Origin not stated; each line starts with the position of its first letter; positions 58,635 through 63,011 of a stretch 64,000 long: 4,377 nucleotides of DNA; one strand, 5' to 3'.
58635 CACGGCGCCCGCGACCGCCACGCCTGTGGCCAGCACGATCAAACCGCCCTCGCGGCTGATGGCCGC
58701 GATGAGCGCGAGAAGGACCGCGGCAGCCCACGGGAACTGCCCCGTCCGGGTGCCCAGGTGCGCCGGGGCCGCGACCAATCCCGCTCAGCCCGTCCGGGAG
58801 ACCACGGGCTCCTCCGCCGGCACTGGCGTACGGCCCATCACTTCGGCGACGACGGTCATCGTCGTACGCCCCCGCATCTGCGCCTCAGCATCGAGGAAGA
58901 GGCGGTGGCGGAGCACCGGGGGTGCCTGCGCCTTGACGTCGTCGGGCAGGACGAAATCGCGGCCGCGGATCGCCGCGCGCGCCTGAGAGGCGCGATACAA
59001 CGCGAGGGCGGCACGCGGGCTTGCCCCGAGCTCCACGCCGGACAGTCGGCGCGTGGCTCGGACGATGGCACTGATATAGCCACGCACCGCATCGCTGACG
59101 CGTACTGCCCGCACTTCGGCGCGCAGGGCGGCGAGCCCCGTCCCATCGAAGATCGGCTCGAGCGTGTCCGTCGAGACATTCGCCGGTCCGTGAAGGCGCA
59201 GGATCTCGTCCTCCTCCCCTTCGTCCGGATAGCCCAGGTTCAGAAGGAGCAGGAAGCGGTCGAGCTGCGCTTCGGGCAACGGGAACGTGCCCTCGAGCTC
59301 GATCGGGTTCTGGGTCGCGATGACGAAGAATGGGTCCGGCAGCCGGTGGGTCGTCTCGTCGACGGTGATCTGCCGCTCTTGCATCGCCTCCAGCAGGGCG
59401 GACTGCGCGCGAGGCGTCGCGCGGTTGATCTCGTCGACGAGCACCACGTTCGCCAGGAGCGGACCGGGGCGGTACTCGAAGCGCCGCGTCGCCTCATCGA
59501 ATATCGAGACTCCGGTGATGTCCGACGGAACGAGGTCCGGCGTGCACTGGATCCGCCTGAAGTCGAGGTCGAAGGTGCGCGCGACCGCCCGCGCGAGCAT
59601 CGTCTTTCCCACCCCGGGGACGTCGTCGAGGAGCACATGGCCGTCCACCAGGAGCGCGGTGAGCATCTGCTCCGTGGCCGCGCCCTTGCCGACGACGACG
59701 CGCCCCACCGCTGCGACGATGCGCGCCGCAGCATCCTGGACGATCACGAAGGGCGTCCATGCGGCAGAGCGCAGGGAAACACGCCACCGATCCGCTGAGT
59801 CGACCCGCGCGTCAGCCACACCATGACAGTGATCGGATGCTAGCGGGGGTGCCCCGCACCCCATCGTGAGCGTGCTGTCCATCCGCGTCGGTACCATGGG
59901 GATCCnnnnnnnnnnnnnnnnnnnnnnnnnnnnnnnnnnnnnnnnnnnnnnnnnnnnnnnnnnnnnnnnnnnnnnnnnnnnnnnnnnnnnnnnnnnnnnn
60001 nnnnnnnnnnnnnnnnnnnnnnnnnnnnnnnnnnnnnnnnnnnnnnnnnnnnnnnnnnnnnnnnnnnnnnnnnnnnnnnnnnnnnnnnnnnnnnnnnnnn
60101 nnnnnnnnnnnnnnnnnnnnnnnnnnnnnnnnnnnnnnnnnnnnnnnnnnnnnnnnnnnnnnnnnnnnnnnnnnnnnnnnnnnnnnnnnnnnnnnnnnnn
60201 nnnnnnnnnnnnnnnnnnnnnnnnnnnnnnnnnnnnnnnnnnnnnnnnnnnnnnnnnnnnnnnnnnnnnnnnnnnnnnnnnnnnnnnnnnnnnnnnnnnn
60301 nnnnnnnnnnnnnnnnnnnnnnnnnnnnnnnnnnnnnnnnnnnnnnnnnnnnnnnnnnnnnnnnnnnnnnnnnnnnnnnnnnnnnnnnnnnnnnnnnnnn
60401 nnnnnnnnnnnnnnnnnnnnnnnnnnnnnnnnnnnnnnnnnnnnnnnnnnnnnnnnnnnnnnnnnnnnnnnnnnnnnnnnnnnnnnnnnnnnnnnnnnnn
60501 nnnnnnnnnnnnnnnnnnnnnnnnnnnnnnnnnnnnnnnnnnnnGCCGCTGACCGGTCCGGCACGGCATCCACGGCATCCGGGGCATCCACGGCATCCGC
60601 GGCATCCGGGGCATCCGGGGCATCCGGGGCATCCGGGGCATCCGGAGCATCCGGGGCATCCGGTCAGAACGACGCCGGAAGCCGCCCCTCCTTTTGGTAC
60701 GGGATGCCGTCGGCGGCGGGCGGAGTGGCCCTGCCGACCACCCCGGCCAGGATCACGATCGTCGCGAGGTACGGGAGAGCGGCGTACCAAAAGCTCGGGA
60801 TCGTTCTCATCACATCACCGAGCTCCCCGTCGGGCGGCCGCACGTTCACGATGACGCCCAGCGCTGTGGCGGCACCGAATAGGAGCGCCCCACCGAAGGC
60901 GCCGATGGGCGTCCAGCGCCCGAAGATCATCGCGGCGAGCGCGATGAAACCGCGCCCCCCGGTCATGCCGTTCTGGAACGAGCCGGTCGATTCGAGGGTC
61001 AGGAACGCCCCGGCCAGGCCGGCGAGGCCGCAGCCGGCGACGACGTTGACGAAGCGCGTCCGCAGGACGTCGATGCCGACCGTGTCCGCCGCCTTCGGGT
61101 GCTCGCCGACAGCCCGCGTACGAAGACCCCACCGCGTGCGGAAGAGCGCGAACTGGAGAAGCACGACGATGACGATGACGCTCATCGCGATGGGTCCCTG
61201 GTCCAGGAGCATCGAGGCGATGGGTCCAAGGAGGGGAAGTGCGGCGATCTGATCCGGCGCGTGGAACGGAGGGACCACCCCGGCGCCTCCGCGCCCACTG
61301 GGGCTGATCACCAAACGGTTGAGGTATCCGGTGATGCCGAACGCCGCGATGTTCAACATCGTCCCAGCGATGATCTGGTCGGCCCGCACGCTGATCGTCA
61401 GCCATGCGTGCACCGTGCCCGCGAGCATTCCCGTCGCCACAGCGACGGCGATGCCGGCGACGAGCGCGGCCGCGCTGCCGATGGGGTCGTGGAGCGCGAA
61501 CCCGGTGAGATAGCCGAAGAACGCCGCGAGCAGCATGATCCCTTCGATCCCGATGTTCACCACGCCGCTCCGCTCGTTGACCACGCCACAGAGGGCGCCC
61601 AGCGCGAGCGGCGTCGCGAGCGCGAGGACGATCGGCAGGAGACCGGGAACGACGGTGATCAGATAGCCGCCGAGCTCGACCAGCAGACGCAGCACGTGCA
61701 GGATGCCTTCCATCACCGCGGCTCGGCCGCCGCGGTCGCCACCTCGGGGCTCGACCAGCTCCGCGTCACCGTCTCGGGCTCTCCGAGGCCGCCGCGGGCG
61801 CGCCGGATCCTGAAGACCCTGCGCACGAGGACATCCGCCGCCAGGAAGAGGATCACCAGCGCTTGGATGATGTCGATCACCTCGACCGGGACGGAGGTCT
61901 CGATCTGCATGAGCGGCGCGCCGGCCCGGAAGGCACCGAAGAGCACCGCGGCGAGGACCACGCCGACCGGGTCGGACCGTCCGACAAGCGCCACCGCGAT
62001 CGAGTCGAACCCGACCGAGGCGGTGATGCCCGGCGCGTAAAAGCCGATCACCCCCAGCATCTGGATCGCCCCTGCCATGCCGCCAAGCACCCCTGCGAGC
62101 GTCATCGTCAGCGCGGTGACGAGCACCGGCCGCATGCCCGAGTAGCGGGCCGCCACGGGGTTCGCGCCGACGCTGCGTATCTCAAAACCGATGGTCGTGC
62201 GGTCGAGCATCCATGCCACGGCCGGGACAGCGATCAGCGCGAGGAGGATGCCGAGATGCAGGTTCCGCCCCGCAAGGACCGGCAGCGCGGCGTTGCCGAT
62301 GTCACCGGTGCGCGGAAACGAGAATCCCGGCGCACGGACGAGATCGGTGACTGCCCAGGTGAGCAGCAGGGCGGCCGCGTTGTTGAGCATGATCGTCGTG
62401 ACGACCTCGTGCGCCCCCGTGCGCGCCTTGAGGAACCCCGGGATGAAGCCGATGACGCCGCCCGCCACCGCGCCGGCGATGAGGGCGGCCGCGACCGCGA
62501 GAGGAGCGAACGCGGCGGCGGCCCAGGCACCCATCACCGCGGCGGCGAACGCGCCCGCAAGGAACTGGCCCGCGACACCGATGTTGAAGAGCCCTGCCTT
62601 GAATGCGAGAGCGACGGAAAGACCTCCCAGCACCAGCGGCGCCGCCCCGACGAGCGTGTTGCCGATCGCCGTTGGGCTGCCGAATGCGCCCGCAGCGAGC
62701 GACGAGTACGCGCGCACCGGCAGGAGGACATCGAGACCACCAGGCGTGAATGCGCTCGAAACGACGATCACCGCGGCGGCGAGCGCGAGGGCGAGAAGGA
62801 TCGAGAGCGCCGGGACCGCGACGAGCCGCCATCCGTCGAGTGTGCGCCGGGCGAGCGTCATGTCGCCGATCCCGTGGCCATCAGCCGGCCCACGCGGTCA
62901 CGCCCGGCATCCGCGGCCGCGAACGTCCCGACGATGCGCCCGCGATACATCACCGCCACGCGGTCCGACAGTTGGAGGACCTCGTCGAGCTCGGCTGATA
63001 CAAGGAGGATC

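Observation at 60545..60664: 11-copy tandem 9-bp repeat in a convergent 3' intergenic region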

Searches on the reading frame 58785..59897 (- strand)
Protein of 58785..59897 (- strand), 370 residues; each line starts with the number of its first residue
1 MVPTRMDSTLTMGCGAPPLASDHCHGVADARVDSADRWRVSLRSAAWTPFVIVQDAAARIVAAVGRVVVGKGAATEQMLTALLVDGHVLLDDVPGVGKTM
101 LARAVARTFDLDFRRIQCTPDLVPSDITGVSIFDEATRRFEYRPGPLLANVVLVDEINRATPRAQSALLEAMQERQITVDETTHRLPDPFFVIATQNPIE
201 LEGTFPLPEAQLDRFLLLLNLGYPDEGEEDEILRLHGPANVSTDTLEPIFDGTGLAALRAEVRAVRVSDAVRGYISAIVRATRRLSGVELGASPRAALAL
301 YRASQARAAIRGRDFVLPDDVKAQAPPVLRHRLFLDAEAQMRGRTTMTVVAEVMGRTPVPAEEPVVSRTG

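Call 5: search_protein_families(library=pfam, proteins=[window:58785-59897:-], max_evalue=0.01)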
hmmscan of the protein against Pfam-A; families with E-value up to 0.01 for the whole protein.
window:58785-59897:- (370 aa): 10 families
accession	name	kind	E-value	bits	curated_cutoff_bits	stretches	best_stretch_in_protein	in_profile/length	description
PF07726.17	AAA_3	-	2.8e-63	212.1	27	1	87-217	1-131/131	ATPase family associated with various cellular activities (AAA)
PF17863.7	AAA_lid_2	-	1.5e-23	82.8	22.7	1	281-352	2-73/74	AAA lid domain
PF07728.20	AAA_5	-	8.2e-15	55.5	22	1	88-215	2-139/139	AAA domain (dynein-related subfamily)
PF00004.35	AAA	-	3.3e-09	37.7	21.2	1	93-200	6-113/131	ATPase family associated with various cellular activities (AAA)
PF00493.29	MCM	-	3e-05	23.7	23.3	1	72-199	44-174/224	MCM P-loop domain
PF20030.5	bpMoxR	-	3.1e-05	23.6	27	1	60-223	6-168/205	MoxR domain in the MoxR-vWA-beta-propeller ternary systems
PF05496.18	RuvB_N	-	5e-05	23.5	27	1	86-178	34-114/159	Holliday junction DNA helicase RuvB P-loop domain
PF00158.32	Sigma54_activat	-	0.00098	19.3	20.2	1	76-196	13-142/168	Sigma-54 interaction domain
PF01078.27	Mg_chelatase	-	0.0019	18.1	20.3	0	68-106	5-43/207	Magnesium chelatase, subunit ChlI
PF07724.20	AAA_2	-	0.0048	17.4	27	0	88-179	6-106/166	AAA domain (Cdc48 subfamily)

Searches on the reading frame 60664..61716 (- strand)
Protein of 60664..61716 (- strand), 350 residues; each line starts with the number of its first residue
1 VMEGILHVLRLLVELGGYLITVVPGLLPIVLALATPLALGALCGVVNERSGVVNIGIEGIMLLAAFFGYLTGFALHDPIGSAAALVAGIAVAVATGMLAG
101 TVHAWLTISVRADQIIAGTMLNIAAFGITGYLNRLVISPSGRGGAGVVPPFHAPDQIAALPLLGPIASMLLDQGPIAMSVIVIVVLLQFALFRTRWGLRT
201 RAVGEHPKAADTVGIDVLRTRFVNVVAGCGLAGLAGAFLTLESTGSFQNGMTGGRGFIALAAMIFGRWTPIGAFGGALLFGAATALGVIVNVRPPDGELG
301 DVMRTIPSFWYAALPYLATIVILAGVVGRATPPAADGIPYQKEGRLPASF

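Call 5: search_protein_families(library=pfam, proteins=[window:60664-61716:-], max_evalue=0.01)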
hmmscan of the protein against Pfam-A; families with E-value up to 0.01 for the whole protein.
window:60664-61716:- (350 aa): 1 family
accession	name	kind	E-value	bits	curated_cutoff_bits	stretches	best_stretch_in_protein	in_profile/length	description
PF02653.21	BPD_transp_2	-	5.6e-35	121.2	26.8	1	30-290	5-249/269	Branched-chain amino acid transport system / permease component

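Call 9: find_homologous_proteins(query=window:60664-61716:-, max_evalue=1e-40)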
Query window:60664-61716:- (350 aa): 7968 proteins with E <= 1e-40 among 8000 candidates; the best 120 are listed.
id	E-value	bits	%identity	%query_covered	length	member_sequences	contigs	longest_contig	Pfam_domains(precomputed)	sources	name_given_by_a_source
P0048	4.8e-184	629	91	93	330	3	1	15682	PF02653.22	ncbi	-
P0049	6.5e-172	589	79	99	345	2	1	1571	PF02653.22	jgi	-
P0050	1.1e-171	589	78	98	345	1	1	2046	PF02653.22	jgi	jgi:general nucleoside transport system permease protein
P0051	1.5e-171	588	79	98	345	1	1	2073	PF02653.22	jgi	jgi:general nucleoside transport system permease protein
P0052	1.6e-171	588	79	98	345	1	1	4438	PF02653.22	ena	-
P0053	2.3e-171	588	79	98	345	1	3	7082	PF02653.22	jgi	jgi:general nucleoside transport system permease protein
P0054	3.1e-171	587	79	98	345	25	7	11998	PF02653.22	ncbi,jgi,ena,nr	ncbi:MAG: ABC transporter permease [Chloroflexi bacterium]|nr:MAG: ABC transporter permease [Chlorof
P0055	3.8e-171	587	80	98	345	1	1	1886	PF02653.22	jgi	jgi:simple sugar transport system permease protein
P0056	5.2e-171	587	79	98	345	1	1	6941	PF02653.22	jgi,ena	-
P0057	5.7e-171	586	79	98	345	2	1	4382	PF02653.22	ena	-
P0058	9.3e-171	586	79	98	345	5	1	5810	PF02653.22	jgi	jgi:ABC-type uncharacterized transport system permease subunit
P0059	1.0e-170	586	79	98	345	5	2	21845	PF02653.22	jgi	-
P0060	1.7e-170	585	78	97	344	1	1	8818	PF02653.22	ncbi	-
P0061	2.2e-170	584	79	98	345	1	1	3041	PF02653.22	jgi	jgi:simple sugar transport system permease protein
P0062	3.8e-170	584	78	98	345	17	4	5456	PF02653.22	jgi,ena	-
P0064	4.9e-170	583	78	97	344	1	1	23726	PF02653.22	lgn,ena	-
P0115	3.5e-167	574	77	98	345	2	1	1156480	PF02653.22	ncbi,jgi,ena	jgi:ABC-type uncharacterized transport system permease subunit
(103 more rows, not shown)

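Call 23: list_cluster_members(proteins=[P0048, P0001, window:60664-61716:-])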
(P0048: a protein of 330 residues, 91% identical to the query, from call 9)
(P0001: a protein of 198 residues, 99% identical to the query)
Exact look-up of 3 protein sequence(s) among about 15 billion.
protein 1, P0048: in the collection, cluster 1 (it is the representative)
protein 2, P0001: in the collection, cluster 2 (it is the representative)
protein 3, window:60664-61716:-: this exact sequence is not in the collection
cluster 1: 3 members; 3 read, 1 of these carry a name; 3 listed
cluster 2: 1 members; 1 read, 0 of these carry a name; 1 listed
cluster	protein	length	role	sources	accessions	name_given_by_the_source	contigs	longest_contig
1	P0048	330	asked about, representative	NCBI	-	-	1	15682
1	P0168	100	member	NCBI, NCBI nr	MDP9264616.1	MAG: hypothetical protein M3O91_00650 [Chloroflexota bacterium] | hypothetical protein [Chloroflexota bacterium]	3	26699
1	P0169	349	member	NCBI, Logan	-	-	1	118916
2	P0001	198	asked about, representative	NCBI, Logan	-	-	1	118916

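Call 24: find_encoding_contigs(protein=P0169, flank=3000, max_places=6)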
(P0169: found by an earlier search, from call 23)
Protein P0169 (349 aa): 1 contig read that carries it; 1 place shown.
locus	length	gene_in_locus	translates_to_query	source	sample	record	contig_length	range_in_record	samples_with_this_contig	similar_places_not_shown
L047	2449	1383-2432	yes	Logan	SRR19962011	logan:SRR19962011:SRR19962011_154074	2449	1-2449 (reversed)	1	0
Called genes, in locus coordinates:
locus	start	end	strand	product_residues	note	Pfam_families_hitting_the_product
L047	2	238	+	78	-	?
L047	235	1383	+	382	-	PF02653:BPD_transp_2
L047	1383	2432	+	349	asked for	PF02653:BPD_transp_2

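Call 29: find_encoding_contigs(protein=P0115, flank=4000, max_places=2)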
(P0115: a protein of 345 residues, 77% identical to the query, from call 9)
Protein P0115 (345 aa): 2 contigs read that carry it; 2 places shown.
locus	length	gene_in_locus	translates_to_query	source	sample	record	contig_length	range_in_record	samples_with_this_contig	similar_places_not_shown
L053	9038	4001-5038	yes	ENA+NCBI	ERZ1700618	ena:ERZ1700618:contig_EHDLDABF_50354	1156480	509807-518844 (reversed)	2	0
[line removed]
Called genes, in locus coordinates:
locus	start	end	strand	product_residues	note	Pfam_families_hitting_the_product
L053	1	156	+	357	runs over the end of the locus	PF01699:Na_Ca_ex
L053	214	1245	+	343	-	PF02608:Bmp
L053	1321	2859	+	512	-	PF00005:ABC_tran, PF13304:AAA_21 (faint), PF00005:ABC_tran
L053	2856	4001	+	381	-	PF02653:BPD_transp_2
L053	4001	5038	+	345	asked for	PF02653:BPD_transp_2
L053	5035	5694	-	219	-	PF00702:Hydrolase, PF12710:HAD, PF13419:HAD_2, PF13242:Hydrolase_like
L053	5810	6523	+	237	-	PF00392:GntR, PF07729:FCD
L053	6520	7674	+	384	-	PF00037:Fer4 (faint), PF12797:Fer4_2 (faint), PF14697:Fer4_21, PF12838:Fer4_7 (faint)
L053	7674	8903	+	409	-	PF01855:POR_N, PF17147:PFOR_II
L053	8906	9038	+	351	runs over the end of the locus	PF02775:TPP_enzyme_C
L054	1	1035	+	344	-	?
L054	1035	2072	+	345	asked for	PF02653:BPD_transp_2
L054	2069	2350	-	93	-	?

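Call 30: find_encoding_contigs(protein=P0064, flank=4000, max_places=2)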
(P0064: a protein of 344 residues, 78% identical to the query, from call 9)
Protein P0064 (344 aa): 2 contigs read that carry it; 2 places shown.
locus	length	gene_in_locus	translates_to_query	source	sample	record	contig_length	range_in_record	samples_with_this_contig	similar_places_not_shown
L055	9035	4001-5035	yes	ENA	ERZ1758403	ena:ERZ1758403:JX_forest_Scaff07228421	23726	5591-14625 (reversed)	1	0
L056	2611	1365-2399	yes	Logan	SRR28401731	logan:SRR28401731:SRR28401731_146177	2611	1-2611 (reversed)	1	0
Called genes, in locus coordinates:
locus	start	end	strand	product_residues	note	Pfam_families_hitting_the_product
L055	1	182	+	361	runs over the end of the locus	PF01699:Na_Ca_ex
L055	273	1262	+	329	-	PF02608:Bmp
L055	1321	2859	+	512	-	PF00005:ABC_tran, PF13304:AAA_21 (faint), PF00005:ABC_tran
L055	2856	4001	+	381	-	PF02653:BPD_transp_2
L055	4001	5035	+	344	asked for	PF02653:BPD_transp_2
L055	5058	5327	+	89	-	PF09992:NAGPA (faint)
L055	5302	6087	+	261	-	PF00392:GntR, PF07729:FCD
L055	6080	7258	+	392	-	PF12797:Fer4_2 (faint), PF12838:Fer4_7 (weak), PF13237:Fer4_10 (faint), PF14697:Fer4_21, PF00037:Fer4 (weak)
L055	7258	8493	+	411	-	PF01855:POR_N, PF17147:PFOR_II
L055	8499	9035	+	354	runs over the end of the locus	PF02775:TPP_enzyme_C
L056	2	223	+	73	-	?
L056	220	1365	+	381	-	PF02653:BPD_transp_2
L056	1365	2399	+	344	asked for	PF02653:BPD_transp_2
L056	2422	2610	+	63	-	?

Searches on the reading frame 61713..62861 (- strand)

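Call 5: search_protein_families(library=pfam, proteins=[window:61713-62861:-], max_evalue=0.01)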
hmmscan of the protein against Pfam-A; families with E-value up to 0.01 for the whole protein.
window:61713-62861:- (382 aa): 1 family
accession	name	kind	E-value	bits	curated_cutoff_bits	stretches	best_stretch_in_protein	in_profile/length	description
PF02653.21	BPD_transp_2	-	3.9e-37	128.3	26.8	1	66-340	2-268/269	Branched-chain amino acid transport system / permease component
